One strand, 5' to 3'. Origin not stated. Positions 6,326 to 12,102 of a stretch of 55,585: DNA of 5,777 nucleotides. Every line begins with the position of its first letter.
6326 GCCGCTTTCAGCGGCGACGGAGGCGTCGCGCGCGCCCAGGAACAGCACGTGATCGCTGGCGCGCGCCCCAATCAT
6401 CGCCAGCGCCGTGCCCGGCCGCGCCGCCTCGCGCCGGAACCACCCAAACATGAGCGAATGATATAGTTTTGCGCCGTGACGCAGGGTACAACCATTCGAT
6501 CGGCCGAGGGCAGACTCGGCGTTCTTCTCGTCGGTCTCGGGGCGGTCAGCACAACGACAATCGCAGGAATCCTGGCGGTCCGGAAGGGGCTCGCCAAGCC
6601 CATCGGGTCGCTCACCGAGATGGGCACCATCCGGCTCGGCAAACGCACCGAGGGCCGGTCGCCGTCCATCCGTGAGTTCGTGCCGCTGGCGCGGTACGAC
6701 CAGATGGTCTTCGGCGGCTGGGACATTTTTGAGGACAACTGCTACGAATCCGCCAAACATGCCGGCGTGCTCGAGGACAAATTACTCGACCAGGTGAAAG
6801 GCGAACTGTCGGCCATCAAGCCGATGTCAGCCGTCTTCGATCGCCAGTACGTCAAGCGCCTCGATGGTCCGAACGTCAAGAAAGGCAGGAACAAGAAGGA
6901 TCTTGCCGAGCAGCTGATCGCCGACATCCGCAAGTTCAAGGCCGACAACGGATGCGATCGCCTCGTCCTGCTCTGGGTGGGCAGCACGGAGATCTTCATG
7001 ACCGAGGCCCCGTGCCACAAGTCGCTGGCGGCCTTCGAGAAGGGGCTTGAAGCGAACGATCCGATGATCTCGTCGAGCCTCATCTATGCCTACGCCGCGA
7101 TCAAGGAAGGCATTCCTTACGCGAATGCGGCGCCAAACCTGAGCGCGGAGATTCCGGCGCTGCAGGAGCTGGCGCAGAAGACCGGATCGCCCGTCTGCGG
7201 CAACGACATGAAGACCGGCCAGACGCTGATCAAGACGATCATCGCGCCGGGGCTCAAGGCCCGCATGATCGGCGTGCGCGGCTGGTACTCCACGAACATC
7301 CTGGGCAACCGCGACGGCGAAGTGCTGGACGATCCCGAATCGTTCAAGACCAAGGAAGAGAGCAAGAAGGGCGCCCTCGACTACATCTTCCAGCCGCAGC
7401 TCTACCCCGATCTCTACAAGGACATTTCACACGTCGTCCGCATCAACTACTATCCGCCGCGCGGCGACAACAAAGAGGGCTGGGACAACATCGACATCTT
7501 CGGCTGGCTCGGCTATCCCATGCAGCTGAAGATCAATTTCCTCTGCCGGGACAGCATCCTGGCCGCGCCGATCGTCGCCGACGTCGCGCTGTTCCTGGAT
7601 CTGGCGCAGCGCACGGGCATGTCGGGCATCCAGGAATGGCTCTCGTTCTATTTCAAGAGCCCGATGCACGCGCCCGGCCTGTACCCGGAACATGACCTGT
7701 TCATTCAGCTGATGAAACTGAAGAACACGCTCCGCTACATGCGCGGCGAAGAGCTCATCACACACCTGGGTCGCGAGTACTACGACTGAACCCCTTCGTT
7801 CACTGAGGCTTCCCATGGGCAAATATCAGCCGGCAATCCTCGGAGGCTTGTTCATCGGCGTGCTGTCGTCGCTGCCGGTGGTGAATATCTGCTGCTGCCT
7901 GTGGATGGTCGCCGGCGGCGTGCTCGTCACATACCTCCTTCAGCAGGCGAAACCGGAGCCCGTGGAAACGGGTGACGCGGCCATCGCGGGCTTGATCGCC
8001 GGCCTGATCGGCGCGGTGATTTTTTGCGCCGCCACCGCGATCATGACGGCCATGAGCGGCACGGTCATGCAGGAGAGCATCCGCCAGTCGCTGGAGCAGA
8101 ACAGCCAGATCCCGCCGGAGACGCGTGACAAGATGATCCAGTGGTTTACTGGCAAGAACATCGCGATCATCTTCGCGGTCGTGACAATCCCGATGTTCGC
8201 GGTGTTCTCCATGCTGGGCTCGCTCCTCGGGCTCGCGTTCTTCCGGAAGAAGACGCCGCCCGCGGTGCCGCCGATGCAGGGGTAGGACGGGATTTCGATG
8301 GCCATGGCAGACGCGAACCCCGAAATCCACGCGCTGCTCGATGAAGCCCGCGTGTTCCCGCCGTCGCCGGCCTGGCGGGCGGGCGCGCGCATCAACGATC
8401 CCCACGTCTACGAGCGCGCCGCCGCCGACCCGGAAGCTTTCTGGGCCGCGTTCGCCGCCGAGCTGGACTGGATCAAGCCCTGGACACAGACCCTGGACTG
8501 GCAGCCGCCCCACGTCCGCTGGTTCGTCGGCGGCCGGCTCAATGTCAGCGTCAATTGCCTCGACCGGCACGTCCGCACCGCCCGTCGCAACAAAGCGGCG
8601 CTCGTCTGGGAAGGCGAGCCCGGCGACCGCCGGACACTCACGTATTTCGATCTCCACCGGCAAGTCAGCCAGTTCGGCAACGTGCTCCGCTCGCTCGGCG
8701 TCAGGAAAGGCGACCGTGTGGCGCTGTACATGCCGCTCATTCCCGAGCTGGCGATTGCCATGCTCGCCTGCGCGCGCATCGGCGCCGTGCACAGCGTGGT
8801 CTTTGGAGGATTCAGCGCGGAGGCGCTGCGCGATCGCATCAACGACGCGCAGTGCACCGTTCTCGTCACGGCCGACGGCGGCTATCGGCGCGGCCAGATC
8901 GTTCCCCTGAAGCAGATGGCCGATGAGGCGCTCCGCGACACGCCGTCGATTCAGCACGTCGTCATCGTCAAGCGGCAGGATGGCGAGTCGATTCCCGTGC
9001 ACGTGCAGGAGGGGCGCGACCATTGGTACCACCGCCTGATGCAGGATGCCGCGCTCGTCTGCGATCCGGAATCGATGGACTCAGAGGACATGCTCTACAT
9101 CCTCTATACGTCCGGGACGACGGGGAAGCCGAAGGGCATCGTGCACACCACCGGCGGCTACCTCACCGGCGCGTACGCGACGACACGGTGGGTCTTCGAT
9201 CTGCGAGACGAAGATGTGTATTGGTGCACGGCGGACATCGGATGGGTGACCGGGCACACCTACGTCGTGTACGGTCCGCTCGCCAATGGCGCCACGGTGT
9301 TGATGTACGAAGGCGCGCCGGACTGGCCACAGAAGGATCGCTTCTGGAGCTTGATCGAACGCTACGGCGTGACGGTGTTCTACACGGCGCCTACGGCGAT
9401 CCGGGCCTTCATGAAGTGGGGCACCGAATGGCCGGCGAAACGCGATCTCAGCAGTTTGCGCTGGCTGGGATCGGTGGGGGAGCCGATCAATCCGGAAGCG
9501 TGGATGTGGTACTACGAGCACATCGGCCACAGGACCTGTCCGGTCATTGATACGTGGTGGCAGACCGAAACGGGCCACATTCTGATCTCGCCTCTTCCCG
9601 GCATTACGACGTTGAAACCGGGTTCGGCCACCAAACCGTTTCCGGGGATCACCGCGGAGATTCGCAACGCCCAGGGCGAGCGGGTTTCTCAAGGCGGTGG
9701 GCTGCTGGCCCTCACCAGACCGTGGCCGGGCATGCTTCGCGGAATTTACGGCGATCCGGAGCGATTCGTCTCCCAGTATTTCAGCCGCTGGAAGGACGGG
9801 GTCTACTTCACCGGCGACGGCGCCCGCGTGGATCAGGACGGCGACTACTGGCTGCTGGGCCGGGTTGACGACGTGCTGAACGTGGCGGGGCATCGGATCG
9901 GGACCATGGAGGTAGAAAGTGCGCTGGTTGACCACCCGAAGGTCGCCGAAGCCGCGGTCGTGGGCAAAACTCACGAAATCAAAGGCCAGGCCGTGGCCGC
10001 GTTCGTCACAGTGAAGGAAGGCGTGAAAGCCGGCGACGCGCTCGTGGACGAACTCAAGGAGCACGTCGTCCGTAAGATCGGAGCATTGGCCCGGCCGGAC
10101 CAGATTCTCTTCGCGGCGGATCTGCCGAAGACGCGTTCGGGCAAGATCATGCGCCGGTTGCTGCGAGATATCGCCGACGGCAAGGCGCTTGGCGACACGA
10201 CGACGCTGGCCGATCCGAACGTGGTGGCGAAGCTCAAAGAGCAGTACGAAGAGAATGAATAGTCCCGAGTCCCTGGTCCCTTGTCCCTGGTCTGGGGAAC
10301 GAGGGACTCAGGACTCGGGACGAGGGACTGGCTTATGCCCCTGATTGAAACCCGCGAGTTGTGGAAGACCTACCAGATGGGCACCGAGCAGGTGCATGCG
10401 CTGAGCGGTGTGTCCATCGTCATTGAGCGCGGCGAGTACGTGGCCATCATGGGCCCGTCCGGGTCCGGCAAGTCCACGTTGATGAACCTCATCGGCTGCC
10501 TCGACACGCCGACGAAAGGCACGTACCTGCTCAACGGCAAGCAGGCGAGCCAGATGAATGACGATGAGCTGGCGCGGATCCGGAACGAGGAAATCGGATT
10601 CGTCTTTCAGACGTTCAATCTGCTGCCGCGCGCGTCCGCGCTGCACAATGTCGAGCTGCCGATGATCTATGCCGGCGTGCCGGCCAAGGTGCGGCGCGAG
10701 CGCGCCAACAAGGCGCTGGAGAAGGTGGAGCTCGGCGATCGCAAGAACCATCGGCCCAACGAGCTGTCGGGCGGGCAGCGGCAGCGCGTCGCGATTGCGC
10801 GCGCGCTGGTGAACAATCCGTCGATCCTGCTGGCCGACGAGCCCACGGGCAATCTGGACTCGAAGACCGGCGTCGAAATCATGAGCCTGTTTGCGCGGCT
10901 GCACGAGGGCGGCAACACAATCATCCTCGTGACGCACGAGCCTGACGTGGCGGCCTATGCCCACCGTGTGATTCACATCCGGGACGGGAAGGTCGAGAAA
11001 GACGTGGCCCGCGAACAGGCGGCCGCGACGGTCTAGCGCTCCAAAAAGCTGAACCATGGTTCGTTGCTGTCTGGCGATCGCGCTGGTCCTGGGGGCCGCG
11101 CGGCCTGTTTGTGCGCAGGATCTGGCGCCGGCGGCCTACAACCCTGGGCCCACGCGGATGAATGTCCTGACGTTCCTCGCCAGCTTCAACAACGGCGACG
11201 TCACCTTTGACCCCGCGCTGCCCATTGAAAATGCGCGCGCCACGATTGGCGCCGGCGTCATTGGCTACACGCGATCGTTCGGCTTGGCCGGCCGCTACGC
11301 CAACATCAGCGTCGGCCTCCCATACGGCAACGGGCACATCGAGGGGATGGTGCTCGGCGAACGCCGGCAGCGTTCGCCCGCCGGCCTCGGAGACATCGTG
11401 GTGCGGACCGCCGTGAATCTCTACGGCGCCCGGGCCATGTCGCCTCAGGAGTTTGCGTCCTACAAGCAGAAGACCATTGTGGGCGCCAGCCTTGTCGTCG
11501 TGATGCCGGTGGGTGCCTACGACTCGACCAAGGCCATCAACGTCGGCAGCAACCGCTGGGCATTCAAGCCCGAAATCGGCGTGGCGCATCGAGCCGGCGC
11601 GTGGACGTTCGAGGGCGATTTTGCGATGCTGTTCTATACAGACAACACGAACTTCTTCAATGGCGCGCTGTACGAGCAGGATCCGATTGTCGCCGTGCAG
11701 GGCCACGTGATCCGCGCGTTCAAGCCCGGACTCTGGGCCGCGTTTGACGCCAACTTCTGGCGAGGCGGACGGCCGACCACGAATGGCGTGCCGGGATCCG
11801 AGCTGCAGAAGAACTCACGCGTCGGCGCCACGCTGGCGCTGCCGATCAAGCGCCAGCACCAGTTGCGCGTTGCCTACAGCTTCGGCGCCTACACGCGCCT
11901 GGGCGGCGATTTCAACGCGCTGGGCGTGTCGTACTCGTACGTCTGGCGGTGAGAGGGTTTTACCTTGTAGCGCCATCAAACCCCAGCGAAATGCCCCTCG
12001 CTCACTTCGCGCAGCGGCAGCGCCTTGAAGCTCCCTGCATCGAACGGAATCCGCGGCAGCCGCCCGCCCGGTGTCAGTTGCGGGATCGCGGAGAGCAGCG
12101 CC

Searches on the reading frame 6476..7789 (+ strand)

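Call 67: search_protein_families(library=pfam, proteins=[window:6476-7789:+], max_evalue=0.00001)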
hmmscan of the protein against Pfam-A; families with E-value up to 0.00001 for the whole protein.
window:6476-7789:+ (437 aa): 2 families
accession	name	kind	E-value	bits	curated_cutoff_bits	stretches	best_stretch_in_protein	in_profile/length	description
PF07994.18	NAD_binding_5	-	2.9e-99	333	25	1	14-420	1-321/321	Myo-inositol-1-phosphate synthase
PF01658.22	Inos-1-P_synth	-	2.6e-32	111.6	27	1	248-360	1-107/107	Myo-inositol-1-phosphate synthase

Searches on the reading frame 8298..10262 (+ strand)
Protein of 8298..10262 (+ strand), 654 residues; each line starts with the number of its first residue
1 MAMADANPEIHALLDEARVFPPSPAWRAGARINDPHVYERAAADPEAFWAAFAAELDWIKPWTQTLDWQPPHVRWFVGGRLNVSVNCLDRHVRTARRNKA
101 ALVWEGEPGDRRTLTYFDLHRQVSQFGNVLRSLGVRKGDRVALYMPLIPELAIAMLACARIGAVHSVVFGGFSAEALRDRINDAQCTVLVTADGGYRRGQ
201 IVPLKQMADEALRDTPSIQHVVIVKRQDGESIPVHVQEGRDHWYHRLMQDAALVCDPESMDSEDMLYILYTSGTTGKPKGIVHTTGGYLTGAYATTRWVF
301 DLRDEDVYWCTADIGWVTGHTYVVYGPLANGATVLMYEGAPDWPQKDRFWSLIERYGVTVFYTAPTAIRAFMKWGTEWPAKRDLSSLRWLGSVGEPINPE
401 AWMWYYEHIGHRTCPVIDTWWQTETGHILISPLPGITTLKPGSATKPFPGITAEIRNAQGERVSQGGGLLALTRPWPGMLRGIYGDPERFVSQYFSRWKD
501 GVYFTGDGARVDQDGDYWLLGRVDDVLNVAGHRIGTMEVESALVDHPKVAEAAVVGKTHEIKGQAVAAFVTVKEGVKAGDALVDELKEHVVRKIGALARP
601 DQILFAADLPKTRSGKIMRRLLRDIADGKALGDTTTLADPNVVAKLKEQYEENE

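Call 67: search_protein_families(library=pfam, proteins=[window:8298-10262:+], max_evalue=0.00001)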
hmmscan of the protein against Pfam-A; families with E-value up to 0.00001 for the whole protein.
window:8298-10262:+ (654 aa): 3 families
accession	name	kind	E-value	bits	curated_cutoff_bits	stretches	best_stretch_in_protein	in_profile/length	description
PF00501.34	AMP-binding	-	5.5e-89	299.1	29.9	1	91-471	4-373/384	AMP-binding enzyme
PF13193.12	AMP-binding_C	-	2.9e-26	92.6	24.5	1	538-616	1-76/76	AMP-binding enzyme C-terminal domain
PF16177.11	ACAS_N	-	1.5e-22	79.6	27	1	37-87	4-55/55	Acetyl-coenzyme A synthetase N-terminus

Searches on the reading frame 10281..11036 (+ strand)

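Call 67: search_protein_families(library=pfam, proteins=[window:10281-11036:+], max_evalue=0.00001)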
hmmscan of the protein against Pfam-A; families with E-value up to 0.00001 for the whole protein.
window:10281-11036:+ (251 aa): 2 families
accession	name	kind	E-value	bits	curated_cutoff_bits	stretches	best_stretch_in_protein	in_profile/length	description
PF00005.33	ABC_tran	-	9.7e-36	123.8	25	1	41-189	1-136/137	ABC transporter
PF13304.12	AAA_21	-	2.9e-08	34.6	27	0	145-221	221-300/304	AAA domain, putative AbiEii toxin, Type IV TA system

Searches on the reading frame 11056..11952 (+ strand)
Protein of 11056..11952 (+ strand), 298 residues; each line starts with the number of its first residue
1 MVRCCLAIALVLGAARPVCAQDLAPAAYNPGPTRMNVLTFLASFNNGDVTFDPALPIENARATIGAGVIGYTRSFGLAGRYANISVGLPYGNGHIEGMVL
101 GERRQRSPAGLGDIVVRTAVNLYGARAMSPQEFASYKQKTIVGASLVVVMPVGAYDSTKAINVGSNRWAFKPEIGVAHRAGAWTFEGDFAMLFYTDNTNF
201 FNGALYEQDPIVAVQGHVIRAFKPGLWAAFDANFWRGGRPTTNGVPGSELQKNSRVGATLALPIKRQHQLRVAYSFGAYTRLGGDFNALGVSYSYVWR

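Call 67: search_protein_families(library=pfam, proteins=[window:11056-11952:+], max_evalue=0.00001)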
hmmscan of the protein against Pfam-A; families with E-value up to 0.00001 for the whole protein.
window:11056-11952:+ (298 aa): 1 family
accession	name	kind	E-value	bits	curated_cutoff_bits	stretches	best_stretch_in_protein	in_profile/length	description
PF13557.12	Phenol_MetA_deg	-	2.3e-17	64.3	22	1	62-276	18-223/242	Putative MetA-pathway of phenol degradation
